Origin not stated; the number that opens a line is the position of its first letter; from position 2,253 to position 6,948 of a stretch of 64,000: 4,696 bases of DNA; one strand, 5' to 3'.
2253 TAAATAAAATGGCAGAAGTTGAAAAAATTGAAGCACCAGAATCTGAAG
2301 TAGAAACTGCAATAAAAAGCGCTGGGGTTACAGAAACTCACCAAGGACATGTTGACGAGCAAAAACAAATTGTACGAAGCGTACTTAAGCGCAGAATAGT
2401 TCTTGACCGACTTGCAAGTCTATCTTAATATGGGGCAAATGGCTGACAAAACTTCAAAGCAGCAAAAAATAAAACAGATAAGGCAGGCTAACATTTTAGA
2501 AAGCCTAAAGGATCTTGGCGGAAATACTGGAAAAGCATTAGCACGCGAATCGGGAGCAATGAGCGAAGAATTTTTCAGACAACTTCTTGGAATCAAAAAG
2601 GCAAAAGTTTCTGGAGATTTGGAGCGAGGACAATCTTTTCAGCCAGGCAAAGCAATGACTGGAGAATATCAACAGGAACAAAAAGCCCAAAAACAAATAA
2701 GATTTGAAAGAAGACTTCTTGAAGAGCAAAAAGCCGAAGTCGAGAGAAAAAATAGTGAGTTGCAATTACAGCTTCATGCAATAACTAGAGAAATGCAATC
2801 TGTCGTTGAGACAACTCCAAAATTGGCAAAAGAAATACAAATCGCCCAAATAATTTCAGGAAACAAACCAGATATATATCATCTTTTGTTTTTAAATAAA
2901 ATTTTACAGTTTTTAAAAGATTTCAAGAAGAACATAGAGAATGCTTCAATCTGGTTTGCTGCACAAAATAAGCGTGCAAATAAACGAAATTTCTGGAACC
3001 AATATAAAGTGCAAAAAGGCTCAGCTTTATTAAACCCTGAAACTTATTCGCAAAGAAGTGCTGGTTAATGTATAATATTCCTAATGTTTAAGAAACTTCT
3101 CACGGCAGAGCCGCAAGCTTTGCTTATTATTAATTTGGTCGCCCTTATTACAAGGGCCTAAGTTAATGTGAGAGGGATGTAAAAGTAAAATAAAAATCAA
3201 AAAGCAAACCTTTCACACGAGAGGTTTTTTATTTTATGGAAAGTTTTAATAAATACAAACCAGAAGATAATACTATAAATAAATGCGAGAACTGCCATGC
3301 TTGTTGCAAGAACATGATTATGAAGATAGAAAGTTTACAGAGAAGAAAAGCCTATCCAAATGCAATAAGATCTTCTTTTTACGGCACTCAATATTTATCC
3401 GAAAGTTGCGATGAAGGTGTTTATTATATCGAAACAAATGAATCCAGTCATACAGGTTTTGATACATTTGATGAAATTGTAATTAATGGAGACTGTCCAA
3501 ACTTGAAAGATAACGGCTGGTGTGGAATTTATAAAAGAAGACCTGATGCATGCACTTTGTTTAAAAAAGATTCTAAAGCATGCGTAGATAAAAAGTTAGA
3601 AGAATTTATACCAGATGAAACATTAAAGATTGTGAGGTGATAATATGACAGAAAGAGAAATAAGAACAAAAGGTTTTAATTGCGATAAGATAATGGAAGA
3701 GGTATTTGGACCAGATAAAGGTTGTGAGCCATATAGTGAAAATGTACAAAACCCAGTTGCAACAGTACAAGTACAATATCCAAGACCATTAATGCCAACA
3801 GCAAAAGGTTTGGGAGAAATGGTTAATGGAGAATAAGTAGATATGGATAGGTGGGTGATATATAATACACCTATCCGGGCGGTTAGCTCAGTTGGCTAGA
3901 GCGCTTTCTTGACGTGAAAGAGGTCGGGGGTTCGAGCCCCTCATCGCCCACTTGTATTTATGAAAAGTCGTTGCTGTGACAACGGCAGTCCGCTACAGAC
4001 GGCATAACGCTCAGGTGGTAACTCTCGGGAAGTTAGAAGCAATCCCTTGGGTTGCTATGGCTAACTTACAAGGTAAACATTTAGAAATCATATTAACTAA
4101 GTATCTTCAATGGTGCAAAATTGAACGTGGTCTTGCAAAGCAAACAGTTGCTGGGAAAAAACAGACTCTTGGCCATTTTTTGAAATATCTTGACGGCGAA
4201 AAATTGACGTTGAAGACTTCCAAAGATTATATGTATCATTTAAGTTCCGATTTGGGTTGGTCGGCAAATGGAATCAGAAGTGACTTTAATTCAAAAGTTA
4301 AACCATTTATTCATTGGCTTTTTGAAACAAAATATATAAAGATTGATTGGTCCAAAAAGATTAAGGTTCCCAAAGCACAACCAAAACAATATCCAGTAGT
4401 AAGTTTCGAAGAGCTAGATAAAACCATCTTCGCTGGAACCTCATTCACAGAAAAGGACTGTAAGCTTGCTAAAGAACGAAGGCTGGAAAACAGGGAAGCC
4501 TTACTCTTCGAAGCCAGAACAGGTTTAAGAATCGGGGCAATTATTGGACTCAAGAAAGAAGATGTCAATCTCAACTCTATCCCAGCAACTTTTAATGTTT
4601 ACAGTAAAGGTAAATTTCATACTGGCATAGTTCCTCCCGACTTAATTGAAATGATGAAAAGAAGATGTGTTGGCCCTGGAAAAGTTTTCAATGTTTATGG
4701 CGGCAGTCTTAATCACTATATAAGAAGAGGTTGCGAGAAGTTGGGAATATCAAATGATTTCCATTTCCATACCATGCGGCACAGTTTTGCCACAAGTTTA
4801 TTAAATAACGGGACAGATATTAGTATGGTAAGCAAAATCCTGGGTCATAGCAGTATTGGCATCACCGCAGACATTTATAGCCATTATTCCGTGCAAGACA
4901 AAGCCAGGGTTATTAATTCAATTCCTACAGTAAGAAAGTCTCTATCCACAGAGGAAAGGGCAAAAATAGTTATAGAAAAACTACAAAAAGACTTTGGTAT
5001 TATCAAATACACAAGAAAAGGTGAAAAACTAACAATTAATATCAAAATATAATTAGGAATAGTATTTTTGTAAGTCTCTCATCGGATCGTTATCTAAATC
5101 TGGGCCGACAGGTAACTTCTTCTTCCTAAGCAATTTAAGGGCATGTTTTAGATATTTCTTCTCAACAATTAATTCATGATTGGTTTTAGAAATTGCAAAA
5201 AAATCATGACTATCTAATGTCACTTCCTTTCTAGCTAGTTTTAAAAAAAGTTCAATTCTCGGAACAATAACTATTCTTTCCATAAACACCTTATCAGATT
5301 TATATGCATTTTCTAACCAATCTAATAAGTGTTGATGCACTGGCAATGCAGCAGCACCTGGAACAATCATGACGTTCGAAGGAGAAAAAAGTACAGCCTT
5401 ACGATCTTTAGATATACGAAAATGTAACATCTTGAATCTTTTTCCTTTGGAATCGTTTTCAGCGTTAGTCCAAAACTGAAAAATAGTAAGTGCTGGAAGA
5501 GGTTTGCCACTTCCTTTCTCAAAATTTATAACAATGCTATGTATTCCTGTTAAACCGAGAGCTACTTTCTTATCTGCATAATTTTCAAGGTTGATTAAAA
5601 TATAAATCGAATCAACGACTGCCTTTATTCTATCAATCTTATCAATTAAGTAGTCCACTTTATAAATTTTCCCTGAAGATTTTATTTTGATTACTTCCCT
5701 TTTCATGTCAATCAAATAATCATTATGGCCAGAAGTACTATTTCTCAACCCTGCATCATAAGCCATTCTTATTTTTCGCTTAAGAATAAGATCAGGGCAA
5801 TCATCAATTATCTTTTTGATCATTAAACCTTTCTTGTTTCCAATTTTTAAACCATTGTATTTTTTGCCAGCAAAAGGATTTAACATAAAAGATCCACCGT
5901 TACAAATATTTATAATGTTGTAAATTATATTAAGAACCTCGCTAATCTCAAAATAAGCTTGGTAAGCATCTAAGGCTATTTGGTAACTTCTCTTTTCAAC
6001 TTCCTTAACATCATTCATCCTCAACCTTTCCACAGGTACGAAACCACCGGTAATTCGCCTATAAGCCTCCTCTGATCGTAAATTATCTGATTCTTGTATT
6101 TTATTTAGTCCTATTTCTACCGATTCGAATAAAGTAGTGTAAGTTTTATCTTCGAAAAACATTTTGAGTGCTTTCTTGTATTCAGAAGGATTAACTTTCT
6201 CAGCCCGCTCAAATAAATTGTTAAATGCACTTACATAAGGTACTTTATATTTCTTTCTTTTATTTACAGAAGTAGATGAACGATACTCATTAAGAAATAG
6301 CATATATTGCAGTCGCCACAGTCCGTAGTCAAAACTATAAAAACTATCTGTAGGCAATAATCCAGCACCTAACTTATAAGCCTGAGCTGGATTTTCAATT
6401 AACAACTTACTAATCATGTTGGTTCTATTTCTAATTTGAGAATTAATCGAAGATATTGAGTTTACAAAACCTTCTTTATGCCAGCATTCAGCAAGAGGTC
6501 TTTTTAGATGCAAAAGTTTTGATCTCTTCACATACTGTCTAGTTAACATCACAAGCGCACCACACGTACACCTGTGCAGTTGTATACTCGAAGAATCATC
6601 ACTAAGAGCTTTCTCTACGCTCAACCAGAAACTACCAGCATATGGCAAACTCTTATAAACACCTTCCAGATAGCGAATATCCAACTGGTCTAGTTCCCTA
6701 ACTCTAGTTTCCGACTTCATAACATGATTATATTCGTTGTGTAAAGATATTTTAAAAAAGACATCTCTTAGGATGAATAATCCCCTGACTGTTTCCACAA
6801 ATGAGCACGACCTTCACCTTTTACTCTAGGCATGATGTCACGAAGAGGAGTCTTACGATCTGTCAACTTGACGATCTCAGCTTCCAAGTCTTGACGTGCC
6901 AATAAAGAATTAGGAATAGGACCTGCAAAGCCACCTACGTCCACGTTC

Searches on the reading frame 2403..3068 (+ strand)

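Call 7: search_protein_families(library=ncbifam, proteins=[window:2403-3068:+], max_evalue=0.1)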
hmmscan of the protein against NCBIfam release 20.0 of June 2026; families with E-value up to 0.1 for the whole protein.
window:2403-3068:+ (221 aa): 1 family
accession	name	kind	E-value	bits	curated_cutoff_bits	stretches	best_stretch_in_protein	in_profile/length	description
NF010520.0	PRK13922.13-5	equivalog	0.024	13.9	343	1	95-166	63-131/263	rod shape-determining protein MreC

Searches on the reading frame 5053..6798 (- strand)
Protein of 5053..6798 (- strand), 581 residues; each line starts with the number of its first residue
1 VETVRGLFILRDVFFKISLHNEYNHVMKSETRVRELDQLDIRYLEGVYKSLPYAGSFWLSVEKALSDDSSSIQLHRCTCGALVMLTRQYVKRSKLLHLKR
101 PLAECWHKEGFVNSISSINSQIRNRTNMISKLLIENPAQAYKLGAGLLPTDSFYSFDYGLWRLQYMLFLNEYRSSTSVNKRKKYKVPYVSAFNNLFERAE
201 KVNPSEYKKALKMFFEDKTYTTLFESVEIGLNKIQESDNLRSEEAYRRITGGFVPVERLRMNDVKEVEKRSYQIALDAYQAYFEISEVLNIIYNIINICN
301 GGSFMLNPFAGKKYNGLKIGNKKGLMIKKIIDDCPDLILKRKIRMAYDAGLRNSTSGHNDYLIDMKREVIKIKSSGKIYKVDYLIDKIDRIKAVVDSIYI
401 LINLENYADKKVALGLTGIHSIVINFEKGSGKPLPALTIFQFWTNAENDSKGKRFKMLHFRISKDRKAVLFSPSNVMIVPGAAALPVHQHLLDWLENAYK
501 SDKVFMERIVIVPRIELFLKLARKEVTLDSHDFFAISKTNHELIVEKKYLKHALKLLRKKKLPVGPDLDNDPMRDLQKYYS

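Call 6: search_protein_families(library=pfam, proteins=[window:5053-6798:-], max_evalue=0.1)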
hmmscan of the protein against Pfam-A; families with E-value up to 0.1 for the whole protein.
window:5053-6798:- (581 aa): 0 families

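Call 7: search_protein_families(library=ncbifam, proteins=[window:5053-6798:-], max_evalue=0.1)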
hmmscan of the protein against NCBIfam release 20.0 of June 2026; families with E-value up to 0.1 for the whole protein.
window:5053-6798:- (581 aa): 0 families

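Call 29: search_solved_structures(query=window:5053-6798:-, max_evalue=10)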
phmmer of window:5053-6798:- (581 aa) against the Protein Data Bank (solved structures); distinct sequences matched with E-value up to 10: 0.

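Call 30: find_homologous_proteins(query=window:5053-6798:-, max_evalue=0.001)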
Query window:5053-6798:- (581 aa): 2 proteins with E <= 0.001 among 8000 candidates.
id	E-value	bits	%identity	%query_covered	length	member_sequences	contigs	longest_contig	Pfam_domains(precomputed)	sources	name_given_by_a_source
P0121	0.0e+0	1243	100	96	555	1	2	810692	-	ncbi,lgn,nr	ncbi:MAG TPA: hypothetical protein VG895_01925 [Patescibacteria group bacterium]|nr:hypothetical pro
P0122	2.0e-99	352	35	90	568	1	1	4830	-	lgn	-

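Call 32: find_encoding_contigs(protein=P0122, flank=10000, max_places=2)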
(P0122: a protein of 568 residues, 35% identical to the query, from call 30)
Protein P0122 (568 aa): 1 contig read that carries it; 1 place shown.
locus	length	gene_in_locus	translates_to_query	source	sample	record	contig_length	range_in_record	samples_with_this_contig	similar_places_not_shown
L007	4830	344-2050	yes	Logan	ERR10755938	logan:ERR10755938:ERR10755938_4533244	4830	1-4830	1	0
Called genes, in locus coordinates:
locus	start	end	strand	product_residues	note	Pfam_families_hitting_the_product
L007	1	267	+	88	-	?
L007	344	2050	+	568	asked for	-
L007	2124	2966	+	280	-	-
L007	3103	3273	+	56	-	-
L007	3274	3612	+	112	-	PF00239:Resolvase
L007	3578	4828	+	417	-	?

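Call 42: predict_structure(alignment_id=A1)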
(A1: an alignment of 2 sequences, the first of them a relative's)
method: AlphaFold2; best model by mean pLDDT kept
length: 555 residues; sequences in the alignment: 2
mean_pLDDT: 37.4   pTM: 0.21
mean pLDDT of the five models: 37.4, 32.6, 32.6, 32.5, 32.3
residues with pLDDT >= 90: 0; 70-90: 0; 50-70: 55; < 50: 500
segments of 3 or more residues with pLDDT < 50: 23-31, 43-46, 49-341, 345-353, 355-524, 526-528, 549-555
pLDDT, mean of each block of 10 residues (from residue 1): 58 59 42 53 49 37 31 29 27 39 42 38 36 44 41 36 37 39 37 35 32 29 28 30 32 35 43 35 32 32 37 42 40 44 46 47 39 29 27 32 30 30 35 32 32 32 39 35 33 35 24 30 48 53 51 42
secondary structure, 60 per line:
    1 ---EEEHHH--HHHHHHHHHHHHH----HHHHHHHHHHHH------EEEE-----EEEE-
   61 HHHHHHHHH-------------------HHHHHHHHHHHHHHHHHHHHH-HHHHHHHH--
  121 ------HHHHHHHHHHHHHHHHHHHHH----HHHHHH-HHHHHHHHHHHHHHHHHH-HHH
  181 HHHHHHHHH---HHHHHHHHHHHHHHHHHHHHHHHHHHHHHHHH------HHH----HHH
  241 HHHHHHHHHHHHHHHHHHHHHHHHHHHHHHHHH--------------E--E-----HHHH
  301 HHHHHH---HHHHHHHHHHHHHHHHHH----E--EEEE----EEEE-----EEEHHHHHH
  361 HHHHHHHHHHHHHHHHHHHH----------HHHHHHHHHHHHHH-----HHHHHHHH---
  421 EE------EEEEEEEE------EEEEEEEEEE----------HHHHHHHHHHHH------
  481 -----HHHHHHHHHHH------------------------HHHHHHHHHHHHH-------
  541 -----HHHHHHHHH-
elements in order: E4-6 H12-24 H29-40 E47-50 E56-59 H61-69 H89-109 H111-118 H127-147 H152-157 H159-176 H178-189 H193-224 H238-273 H297-306 H310-327 E335-338 E343-346 E352-354 H355-380 H391-404 H410-417 E429-436 E443-452 H463-474 H486-496 H521-533 H546-554
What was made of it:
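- Tried and rejected: A first AF2 run of the 555-aa protein with a 2-sequence alignment gave pLDDT 37 and was unusable (call 42).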

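Call 43: search_protein_representatives(alignment_id=A1)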
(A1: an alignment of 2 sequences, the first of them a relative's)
Query: 2 sequences, 577 profile positions. Proteins with E-value up to 0.001 (for the whole library): 54; up to 1e-10: 28; up to 1e-30: 14. The best 54 are listed.
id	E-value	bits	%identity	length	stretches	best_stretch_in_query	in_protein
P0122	0.0e+00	1114.3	-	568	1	1-577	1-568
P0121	0.0e+00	1081.7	-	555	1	1-563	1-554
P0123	7.6e-161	553.0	-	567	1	5-568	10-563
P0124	1.1e-144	499.6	-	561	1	4-562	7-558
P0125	1.3e-117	410.3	-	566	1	4-549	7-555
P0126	1.0e-114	400.7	-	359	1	5-357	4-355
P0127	1.4e-97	344.2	-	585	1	5-538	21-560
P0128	2.4e-94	333.5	-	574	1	9-560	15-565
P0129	4.3e-86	306.2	-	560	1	6-540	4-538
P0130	1.5e-84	301.1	-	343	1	4-344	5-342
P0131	8.2e-81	288.8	-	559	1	8-544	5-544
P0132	2.5e-66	241.0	-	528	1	32-544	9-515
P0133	5.5e-49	183.7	-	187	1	383-564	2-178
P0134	7.2e-38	147.0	-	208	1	5-209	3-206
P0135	8.9e-29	117.0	-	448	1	97-536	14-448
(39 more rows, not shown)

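Call 55: search_protein_families(library=phrogs, proteins=[window:5053-6720:-, P0122, L007:2124-2966:+, P0123, P0127, P0135], max_evalue=0.01)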
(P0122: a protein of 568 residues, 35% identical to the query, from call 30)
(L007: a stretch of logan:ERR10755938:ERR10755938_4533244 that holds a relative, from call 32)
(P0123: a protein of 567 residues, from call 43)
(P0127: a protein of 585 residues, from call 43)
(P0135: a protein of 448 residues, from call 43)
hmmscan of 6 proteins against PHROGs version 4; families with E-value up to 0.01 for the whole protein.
window:5053-6720:- (555 aa): 0 families

P0122 (568 aa): 0 families

L007:2124-2966:+ (280 aa): 0 families

P0123 (567 aa): 0 families

P0127 (585 aa): 0 families

P0135 (448 aa): 0 families

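Call 58: search_solved_structures(query=A3, max_evalue=10)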
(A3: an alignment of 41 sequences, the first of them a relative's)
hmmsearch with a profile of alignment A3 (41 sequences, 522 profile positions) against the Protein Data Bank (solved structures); distinct sequences matched with E-value up to 10: 4.
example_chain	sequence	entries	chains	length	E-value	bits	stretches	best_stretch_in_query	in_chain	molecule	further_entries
9k7w_A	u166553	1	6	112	0.12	14.3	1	83-165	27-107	C3-Ni1-HH*3-18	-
6sw9_H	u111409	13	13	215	0.31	13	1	135-210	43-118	30S ribosomal protein S7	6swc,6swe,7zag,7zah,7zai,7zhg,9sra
1iqv_A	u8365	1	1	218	0.43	12.5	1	135-210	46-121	RIBOSOMAL PROTEIN S7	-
4v4n_BH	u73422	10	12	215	0.6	12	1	135-210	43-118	30S ribosomal protein S7P | 30S ribosomal protein S7 | 30S ribosomal protein uS7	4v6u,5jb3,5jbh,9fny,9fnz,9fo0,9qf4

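Call 66: predict_structure(alignment_id=A3)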
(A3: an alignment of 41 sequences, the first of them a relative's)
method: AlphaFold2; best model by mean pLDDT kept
length: 555 residues; sequences in the alignment: 41
mean_pLDDT: 93.4   pTM: 0.89
mean pLDDT of the five models: 93.4, 93.2, 92.8, 92.0, 91.8
residues with pLDDT >= 90: 480; 70-90: 58; 50-70: 12; < 50: 5
segments of 3 or more residues with pLDDT < 50: 231-233
pLDDT, mean of each block of 10 residues (from residue 1): 81 94 78 94 93 93 91 91 85 90 91 96 97 96 94 94 98 98 93 91 93 91 76 65 94 98 98 97 97 96 98 98 93 91 96 97 97 94 95 97 95 98 97 96 97 96 98 98 97 96 96 98 96 96 91 78
secondary structure, 60 per line:
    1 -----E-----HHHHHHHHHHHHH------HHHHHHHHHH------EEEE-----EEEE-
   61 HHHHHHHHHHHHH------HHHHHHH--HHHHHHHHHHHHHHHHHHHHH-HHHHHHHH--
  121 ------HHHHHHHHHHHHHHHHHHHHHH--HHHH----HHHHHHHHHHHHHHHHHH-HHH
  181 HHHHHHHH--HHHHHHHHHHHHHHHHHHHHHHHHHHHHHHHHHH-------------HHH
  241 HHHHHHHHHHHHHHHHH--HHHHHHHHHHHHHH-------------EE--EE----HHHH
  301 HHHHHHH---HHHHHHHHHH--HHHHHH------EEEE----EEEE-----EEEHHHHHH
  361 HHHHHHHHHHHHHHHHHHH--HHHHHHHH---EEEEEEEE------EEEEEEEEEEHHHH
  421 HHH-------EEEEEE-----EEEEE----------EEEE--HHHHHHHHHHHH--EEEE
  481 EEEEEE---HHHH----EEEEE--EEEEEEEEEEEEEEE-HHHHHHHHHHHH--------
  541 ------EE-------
elements in order: H12-24 H31-40 E47-50 E56-59 H61-73 H80-86 H89-109 H111-118 H127-148 H151-154 H159-176 H178-188 H191-224 H238-257 H260-273 H297-307 H311-320 H323-328 E335-338 E343-346 E352-354 H355-379 H382-389 E393-400 E407-416 H417-423 E431-436 E442-446 E457-460 H463-474 E477-486 H490-493 E498-502 E505-519 H521-532
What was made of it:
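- Tried and rejected: It was redone with 41 sequences and gave pLDDT 93.4 (call 66).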

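Call 70: fold_search(model_id=the predicted structure, library=pdb)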
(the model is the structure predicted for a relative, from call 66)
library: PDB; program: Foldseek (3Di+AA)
matches with E <= 10: 194; with E <= 0.001: 0
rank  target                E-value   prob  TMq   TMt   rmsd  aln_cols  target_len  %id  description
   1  3jv3_A                4.4e-01  0.15  0.10  0.18  17.1       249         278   10  Structure of SH3E-DH unit of murine intersectin-1L (released 2010-07-14)
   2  9mhh_D                7.2e-01  0.07  0.10  0.15  55.9       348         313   11  PI3KC3-C1 in complex with RAB1A. VPS34 kinase domain active conformation (released 2025-02-12)
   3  3ce2                  1.0e+00  0.03  0.08  0.08  26.9       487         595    9  Crystal structure of putative peptidase from Chlamydophila abortus (released 2008-03-18)
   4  7tdz_M                1.2e+00  0.04  0.09  0.07  23.9       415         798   10  Cryo-EM model of protomer of the cytoplasmic ring of the nuclear pore complex from Xenopus laevis (released 2022-06-22)
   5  8f6k_B                1.4e+00  0.06  0.08  0.15  22.6       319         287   11  Cryo-EM structure of a Zinc-loaded H263A/D287A mutant of the YiiP-Fab complex (released 2023-02-08)
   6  8zlf_B                1.4e+00  0.10  0.11  0.24  16.3       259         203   10  Crystal structure of DH domain of FYVE Domain containing protein(FP10) from Entamoeba histolytica (released 2025-05-21)
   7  4zaj                  1.5e+00  0.03  0.07  0.07  17.1       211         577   17  2.2 Angstrom Crystal Structure of a Human Arginyl-tRNA Synthetase (released 2016-03-30)
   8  6gkf_G                1.8e+00  0.04  0.08  0.14  20.1       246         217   13  Structure of 14-3-3 gamma in complex with caspase-2 14-3-3 binding motif Ser139 (released 2018-10-17)
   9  6gkf_B                2.0e+00  0.02  0.07  0.12  23.1       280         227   10  Structure of 14-3-3 gamma in complex with caspase-2 14-3-3 binding motif Ser139 (released 2018-10-17)
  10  8zlf_A                2.1e+00  0.10  0.11  0.26  14.6       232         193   11  Crystal structure of DH domain of FYVE Domain containing protein(FP10) from Entamoeba histolytica (released 2025-05-21)
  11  7y9n_A                2.1e+00  0.08  0.12  0.24  17.1       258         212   10  an engineered 5-helix bundle derived from SARS-CoV-2 S2 in complex with HR2P (released 2022-08-17)
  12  7cmg_B                2.1e+00  0.03  0.10  0.11  22.4       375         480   11  The Structure of the periplasmic domain of PorM (released 2020-09-02)
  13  4gyv_A                2.5e+00  0.06  0.10  0.19  16.2       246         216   12  Crystal structure of the DH domain of FARP2 (released 2013-03-13)
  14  4zkj_B                2.5e+00  0.04  0.07  0.12  17.1       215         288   11  Crystal structure of CRISPR-associated protein (released 2016-01-13)
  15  7vg4_B                2.7e+00  0.07  0.11  0.23  13.9       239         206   11  10,5-methenyltetrahydrofolate cyclohydrolase from Methylobacterium extorquens AM1 strain (released 2022-07-06)
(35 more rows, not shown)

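Call 73: fold_search(model_id=the predicted structure, library=viral)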
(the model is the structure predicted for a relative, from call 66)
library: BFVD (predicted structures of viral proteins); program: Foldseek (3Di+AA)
matches with E <= 10: 242; with E <= 0.001: 0
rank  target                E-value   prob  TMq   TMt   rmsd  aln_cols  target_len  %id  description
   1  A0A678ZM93            6.9e-01  0.06  0.10  0.08  19.9       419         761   11  Tape measure protein [Pectobacterium phage Arno162]
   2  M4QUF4                7.6e-01  0.04  0.09  0.08  23.6       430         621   13  (no name in the UniProt tables at hand)
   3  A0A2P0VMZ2            7.9e-01  0.03  0.08  0.08  29.4       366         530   11  DNA mismatch repair ATPase MutS subfamily 8 [Tetraselmis virus 1]
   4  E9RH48                8.7e-01  0.08  0.12  0.12  19.9       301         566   10  GP32 [Guinea pig cytomegalovirus (strain 22122)]
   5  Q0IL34                9.1e-01  0.09  0.14  0.18  18.1       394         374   12  ORF85 [Leucania separata nucleopolyhedrovirus]
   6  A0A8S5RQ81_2          9.1e-01  0.08  0.11  0.07  36.6       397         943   10  (no name in the UniProt tables at hand)
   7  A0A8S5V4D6            9.1e-01  0.05  0.10  0.08  24.8       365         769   12  Tail tape measure protein [Myoviridae sp. ctKkB1]
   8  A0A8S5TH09            9.1e-01  0.02  0.09  0.07  42.6       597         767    8  Uncharacterized protein [Myoviridae sp. ctIty1]
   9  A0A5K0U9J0            9.5e-01  0.07  0.10  0.17  21.8       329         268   11  Uncharacterized protein [Yasminevirus sp. GU-2018]
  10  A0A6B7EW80            9.5e-01  0.02  0.08  0.10  26.6       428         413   10  (no name in the UniProt tables at hand)
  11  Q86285                1.0e+00  0.04  0.09  0.11  21.2       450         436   11  Uncharacterized protein S7 [Diadromus pulchellus idnoreovirus 1]
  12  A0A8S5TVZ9            1.0e+00  0.03  0.09  0.10  19.8       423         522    9  Minor capsid protein [Siphoviridae sp. ctmxA102]
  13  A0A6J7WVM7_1          1.0e+00  0.03  0.08  0.05  35.0       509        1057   11  Phage tail tape measure protein [uncultured Caudovirales phage]
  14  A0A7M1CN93            1.2e+00  0.20  0.09  0.12  12.1       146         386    8  (no name in the UniProt tables at hand)
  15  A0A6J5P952            1.3e+00  0.06  0.12  0.11  39.9       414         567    9  AAA domain containing protein [uncultured Caudovirales phage]
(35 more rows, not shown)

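Call 75: find_encoding_contigs(protein=P0123, flank=8000, max_places=2)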
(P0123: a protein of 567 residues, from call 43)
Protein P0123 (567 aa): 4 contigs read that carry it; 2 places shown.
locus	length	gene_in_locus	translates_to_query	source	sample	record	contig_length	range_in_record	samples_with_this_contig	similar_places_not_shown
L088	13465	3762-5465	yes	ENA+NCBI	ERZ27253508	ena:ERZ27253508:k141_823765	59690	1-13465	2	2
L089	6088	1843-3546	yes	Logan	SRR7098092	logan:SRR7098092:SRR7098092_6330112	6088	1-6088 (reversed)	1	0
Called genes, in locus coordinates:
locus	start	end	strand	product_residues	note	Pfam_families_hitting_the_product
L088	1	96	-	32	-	?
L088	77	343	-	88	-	-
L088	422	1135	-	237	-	-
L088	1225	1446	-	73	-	PF24250:HVO_2718 (weak), PF13560:HTH_31, PF12844:HTH_19, PF01381:HTH_3, PF13443:HTH_26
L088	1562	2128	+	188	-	-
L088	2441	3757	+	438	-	PF18928:DUF5677, PF00561:Abhydrolase_1, PF06821:Ser_hydrolase, PF12146:Hydrolase_4 (weak), PF12697:Abhydrolase_6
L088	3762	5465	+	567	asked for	-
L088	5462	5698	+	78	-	PF18903:DUF5659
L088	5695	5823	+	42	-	-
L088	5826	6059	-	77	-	PF01541:GIY-YIG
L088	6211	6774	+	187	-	-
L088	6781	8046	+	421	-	PF12728:HTH_17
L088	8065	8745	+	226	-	-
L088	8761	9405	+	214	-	-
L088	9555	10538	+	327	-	-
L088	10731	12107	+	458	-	PF00171:Aldedh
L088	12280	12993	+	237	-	-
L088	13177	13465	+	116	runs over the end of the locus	PF08818:DUF1801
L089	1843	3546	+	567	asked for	-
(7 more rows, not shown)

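Call 76: find_encoding_contigs(protein=P0127, flank=8000, max_places=2)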
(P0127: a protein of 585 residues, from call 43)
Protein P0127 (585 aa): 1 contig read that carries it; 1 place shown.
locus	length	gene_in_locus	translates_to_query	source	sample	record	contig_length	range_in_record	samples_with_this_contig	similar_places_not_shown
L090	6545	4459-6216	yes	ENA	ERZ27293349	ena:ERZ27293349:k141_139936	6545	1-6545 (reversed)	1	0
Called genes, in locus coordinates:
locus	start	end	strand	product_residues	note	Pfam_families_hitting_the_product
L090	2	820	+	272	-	?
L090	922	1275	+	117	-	-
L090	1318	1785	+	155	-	PF02498:Bro-N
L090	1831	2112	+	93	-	-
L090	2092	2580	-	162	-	PF11449:ArsP_2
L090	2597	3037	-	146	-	PF22769:DCD (weak), PF00692:dUTPase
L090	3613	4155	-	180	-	-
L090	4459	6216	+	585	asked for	-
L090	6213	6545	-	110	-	?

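Call 92: search_protein_families(library=padloc, proteins=[window:5053-6720:-, P0122, P0123, L088:2441-3757:+, L088:5462-5698:+], max_evalue=0.01)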
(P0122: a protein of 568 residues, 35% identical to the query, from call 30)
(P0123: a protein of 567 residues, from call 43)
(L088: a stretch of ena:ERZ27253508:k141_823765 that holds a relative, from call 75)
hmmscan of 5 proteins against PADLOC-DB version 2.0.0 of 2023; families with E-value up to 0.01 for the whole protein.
window:5053-6720:- (555 aa): 0 families

P0122 (568 aa): 0 families

P0123 (567 aa): 0 families

L088:2441-3757:+ (438 aa): 0 families

L088:5462-5698:+ (78 aa): 0 families
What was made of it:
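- Tried and rejected: PHROGs, PADLOC, PDB sequence and PDB profile searches of the 555-aa family found nothing (calls 29, 55, 58, 92).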
